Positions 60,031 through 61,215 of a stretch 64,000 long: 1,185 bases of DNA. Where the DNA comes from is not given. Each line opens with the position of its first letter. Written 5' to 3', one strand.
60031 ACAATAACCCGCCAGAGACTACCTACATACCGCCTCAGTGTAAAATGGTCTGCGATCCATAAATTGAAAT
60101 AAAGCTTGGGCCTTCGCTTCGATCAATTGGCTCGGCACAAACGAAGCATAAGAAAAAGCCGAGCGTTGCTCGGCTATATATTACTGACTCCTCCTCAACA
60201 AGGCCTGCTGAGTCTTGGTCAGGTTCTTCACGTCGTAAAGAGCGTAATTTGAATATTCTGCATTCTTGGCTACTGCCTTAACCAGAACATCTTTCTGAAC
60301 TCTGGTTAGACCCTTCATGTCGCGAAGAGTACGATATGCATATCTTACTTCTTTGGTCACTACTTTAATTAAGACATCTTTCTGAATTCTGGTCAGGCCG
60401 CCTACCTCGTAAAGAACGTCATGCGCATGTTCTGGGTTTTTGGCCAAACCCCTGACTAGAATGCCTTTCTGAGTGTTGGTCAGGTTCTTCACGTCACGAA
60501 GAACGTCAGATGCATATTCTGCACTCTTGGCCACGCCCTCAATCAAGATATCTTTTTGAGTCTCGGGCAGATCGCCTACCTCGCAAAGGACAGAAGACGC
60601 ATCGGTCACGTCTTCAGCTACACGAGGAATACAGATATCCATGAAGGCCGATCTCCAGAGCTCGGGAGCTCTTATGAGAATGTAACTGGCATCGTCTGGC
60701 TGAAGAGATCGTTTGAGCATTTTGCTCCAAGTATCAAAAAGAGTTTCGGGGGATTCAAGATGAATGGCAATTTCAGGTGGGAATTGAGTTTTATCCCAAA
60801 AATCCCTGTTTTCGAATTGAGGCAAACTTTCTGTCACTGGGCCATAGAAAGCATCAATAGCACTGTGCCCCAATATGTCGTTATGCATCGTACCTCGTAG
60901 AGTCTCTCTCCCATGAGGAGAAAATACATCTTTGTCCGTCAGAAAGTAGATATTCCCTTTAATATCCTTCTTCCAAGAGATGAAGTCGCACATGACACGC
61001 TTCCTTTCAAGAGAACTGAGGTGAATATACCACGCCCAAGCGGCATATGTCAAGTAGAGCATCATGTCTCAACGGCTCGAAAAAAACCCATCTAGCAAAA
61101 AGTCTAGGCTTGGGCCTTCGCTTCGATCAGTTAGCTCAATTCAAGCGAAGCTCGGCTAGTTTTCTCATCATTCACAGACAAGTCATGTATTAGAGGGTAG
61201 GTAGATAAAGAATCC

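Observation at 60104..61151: Tandem 29-aa-repeat protein flanked by imperfect 44-nt direct repeats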

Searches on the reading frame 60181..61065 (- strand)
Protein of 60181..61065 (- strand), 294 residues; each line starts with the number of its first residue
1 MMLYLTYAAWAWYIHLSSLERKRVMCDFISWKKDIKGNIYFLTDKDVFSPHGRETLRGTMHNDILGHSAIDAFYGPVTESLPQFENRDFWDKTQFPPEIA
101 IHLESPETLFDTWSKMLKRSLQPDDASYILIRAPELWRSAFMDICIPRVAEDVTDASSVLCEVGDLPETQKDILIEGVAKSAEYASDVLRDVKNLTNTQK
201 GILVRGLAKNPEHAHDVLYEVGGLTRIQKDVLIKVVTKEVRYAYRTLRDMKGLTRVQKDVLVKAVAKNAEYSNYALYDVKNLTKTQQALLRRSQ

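Call 6: search_protein_families(library=pfam, proteins=[window:60181-61065:-], max_evalue=10)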
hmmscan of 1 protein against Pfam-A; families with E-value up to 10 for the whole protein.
window:60181-61065:- (294 aa): 6 families
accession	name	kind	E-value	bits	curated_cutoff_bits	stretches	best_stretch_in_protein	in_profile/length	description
PF14127.11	DUF4294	-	0.013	15.8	27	1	228-287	64-119/155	Domain of unknown function (DUF4294)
PF12845.12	TBD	-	0.029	14.6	27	0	251-268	22-39/56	TBD domain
PF23017.2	WIV_2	-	0.058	13.9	27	1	19-44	33-58/89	Tospovirus NSs-like, WIV_2 domain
PF13041.12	PPR_2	-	0.098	13.2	30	1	109-128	22-41/50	PPR repeat family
PF12424.13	ATP_Ca_trans_C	-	0.099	13.6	22.9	1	249-269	5-26/47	Plasma membrane calcium transporter ATPase C terminal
PF02216.22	B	-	0.22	12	27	1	192-220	18-46/53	B domain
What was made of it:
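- On HEAT/ARM-like alpha-solenoid: No Pfam HEAT/ARM hit for this protein (call 6).
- On DUF4116 repeat proteins: No such Pfam hit for this protein (call 6).
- Closest known: Staphylococcal protein A B domain / GA module. Different: The window protein scores 12 bits against a cutoff of 27 (call 6).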

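Call 7: search_protein_families(library=ncbifam, proteins=[window:60181-61065:-], max_evalue=10)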
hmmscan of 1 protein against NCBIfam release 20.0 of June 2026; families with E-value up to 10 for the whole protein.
window:60181-61065:- (294 aa): 0 families

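Call 10: find_homologous_proteins(query=window:60181-61065:-, max_evalue=0.001)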
Query window:60181-61065:- (294 aa): 12 proteins with E <= 0.001 among 598 candidates.
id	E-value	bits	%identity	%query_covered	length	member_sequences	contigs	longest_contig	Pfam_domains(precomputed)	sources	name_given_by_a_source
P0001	1.3e-195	666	100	100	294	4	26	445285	-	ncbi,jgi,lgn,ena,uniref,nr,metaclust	ncbi:MAG: hypothetical protein UW46_C0001G0101 [Candidatus Yanofskybacteria bacterium GW2011_GWF1_44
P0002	9.9e-90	319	54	91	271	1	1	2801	PF02216.23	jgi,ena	-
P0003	1.4e-88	315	54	91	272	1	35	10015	-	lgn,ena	-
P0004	7.3e-78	280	48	91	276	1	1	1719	-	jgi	jgi:hypothetical protein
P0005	1.9e-77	278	45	91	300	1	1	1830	-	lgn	-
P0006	1.3e-73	266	48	91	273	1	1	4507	-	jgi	-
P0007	1.1e-66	243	45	91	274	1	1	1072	-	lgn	-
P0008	8.3e-62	227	59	61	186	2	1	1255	-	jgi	jgi:hypothetical protein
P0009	2.6e-54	202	54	61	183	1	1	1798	-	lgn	-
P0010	2.0e-51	193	42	82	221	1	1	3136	-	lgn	-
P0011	8.9e-32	129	34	84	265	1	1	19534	-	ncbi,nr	ncbi:MAG: hypothetical protein HYT62_00970, partial [Candidatus Yanofskybacteria bacterium]|nr:hypot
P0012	5.4e-20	90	47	37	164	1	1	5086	-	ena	-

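Call 11: search_solved_structures(query=window:60181-61065:-, max_evalue=10)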
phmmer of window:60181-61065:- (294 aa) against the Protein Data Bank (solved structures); distinct sequences matched with E-value up to 10: 4.
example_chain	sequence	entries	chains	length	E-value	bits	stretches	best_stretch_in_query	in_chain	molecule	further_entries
7b9k_A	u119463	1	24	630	0.13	14.7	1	139-194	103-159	Dihydrolipoyllysine-residue acetyltransferase component of pyruvate dehydrogenase complex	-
4xhp_A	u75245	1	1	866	0.22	13.9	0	123-206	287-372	ParM hybrid fusion protein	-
8c9e_A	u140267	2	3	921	0.7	12.3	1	205-253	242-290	Isoleucine--tRNA ligase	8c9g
8c9f_A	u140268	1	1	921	0.71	12.2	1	205-253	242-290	Isoleucine--tRNA ligase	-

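Call 16: find_encoding_contigs(protein=P0003, flank=5000, max_places=4)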
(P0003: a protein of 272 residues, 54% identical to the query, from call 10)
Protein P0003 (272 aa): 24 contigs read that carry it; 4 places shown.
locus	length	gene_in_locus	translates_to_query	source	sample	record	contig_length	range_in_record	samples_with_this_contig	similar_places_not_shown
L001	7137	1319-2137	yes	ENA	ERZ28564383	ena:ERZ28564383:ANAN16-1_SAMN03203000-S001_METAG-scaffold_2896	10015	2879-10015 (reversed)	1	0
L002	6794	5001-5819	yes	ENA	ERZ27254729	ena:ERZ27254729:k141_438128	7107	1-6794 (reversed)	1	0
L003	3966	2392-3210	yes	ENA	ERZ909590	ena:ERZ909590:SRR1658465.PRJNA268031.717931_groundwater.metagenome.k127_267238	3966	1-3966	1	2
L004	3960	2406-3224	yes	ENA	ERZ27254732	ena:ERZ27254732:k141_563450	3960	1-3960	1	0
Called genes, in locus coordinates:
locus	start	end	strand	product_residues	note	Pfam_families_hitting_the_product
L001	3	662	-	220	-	?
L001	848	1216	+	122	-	-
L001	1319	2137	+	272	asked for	-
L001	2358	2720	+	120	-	PF00856:SET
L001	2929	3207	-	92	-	PF00216:Bac_DNA_binding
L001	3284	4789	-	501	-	PF12072:RNase_Y_N, PF22891:KH_PNO1_2nd (weak), PF00013:KH_1, PF01966:HD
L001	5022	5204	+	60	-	-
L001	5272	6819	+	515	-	PF01676:Metalloenzyme, PF06415:iPGM_N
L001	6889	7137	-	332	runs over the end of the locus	PF03054:tRNA_Me_trans, PF20259:tRNA_Me_trans_M, PF20258:tRNA_Me_trans_C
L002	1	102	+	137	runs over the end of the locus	?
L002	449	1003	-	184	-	-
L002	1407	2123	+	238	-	-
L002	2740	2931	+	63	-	-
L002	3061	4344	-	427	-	-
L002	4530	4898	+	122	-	-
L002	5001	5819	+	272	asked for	-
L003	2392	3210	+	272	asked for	-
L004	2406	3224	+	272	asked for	-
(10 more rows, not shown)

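Call 17: find_encoding_contigs(protein=P0011, flank=6000, max_places=3)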
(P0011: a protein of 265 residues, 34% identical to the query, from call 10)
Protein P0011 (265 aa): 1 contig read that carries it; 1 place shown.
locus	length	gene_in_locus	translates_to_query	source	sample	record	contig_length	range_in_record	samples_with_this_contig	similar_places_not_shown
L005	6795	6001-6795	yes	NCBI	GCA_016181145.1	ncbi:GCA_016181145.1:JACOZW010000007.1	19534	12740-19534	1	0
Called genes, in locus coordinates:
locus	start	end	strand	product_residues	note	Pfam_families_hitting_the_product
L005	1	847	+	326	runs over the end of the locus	PF00480:ROK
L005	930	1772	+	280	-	PF00892:EamA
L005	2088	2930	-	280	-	PF01522:Polysacc_deac_1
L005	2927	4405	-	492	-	PF00232:Glyco_hydro_1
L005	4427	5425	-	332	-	PF00551:Formyl_trans_N, PF02911:Formyl_trans_C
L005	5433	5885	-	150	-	PF01327:Pep_deformylase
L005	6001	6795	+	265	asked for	?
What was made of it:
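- Homologues sit in different contexts (calls 16, 17).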

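Call 24: predict_structure(alignment_id=A2)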
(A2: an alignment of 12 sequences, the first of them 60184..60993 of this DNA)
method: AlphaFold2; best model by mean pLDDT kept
length: 270 residues; sequences in the alignment: 12
mean_pLDDT: 92.4   pTM: 0.84
mean pLDDT of the five models: 92.4, 92.2, 91.3, 91.2, 90.9
residues with pLDDT >= 90: 222; 70-90: 39; 50-70: 7; < 50: 2
segments of 3 or more residues with pLDDT < 50: none
pLDDT, mean of each block of 10 residues (from residue 1): 77 95 93 70 88 92 90 96 95 87 94 94 95 94 93 96 94 97 94 94 96 97 93 97 97 95 94
secondary structure, 60 per line:
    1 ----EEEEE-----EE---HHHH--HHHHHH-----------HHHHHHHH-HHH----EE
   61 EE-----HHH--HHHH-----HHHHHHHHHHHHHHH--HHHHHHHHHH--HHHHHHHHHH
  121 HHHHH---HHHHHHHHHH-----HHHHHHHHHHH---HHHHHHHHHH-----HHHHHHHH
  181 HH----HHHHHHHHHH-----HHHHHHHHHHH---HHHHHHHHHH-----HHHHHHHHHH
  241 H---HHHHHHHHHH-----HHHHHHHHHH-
elements in order: E5-9 H20-23 H26-31 H43-50 E59-62 H73-76 H82-96 H99-108 H111-125 H129-138 H144-154 H158-167 H173-182 H187-196 H202-212 H216-225 H231-241 H245-254 H260-269
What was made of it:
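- On HEAT/ARM-like alpha-solenoid: In the AF2 model (pLDDT 92.4), helices alternate in pairs from residue 99 to 269 (call 24).
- Structure: AF2 pLDDT 92.4 and pTM 0.84, a small alpha/beta head followed by two-helix repeats (call 24). A two-helix solenoid (call 24).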

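Call 31: search_protein_families(library=phrogs, proteins=[window:60184-60993:-], max_evalue=1)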
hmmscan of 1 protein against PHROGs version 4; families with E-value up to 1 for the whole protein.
window:60184-60993:- (270 aa): 1 family
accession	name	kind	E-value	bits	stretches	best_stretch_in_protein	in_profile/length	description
phrog_4113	-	unknown function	0.062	14.2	0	159-185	19-45/64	-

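Call 32: search_protein_families(library=padloc, proteins=[window:60184-60993:-], max_evalue=1)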
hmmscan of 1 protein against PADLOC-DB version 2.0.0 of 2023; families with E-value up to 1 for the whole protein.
window:60184-60993:- (270 aa): 0 families
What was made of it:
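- On Known anti-phage defence proteins (PADLOC): 0 families (call 32).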

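Call 33: find_encoding_contigs(protein=P0001, flank=3000, max_places=10)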
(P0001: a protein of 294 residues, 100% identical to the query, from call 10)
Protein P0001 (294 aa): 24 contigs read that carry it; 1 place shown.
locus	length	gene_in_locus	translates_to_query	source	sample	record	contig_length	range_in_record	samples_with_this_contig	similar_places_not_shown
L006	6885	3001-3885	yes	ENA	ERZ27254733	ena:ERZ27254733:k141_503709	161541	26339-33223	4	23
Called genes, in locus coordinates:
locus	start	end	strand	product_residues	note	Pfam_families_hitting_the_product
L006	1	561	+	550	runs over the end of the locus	PF25917:BSH_RND (weak), PF25973:BSH_CzcB (faint), PF25990:Beta-barrel_YknX (weak)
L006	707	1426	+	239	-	PF00005:ABC_tran, PF02463:SMC_N (faint), PF13304:AAA_21 (weak)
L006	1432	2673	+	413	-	PF12704:MacB_PCD, PF02687:FtsX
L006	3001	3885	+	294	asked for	-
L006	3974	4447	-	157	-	-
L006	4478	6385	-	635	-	-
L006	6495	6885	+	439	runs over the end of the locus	PF13406:SLT_2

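Call 48: search_protein_families(library=pfam, alignment_id=A4, max_evalue=0.01)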
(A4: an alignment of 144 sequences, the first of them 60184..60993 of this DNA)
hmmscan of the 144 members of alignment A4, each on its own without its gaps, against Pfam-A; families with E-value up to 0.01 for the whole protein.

A. member 1, window:60184-60993:- (270 aa): 0 families

B. families by the number of members that match (of 144 scanned): 39 families (the first 25 are shown)
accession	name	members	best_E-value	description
PF02216.22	B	5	1.3e-08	B domain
PF01468.23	GA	3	1.1e-05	GA module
PF25317.1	SAM_SMF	3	0.0047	SMF/DprA SAM domain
PF07661.19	MORN_2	2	9.4e-06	MORN repeat variant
PF00196.25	GerE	1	6.5e-11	Bacterial regulatory proteins, luxR family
PF13646.12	HEAT_2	1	2.2e-09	HEAT repeats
PF10549.14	ORF11CD3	1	1.6e-06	ORF11CD3 domain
PF24655.1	DUF7645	1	6.8e-05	Domain of unknown function (DUF7645)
PF13431.12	TPR_17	1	8.5e-05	Tetratricopeptide repeat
PF07352.17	Phage_Mu_Gam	1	0.00039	Bacteriophage Mu Gam like protein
PF13191.12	AAA_16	1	0.00085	AAA ATPase domain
PF18002.7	T6_Ig_like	1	0.00087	T6 antigen Ig like domain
PF08839.17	CDT1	1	0.0013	DNA replication factor CDT1 like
PF22707.2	S1CSD-TOTE-2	1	0.0013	S1/CSD-like domain 2 of the TOTE conflict systems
PF02985.28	HEAT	1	0.0015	HEAT repeat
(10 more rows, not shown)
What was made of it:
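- Closest known: Staphylococcal protein A B domain / GA module. Same: Five family members hit PF02216, the best at E 1.3e-8 (call 48).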
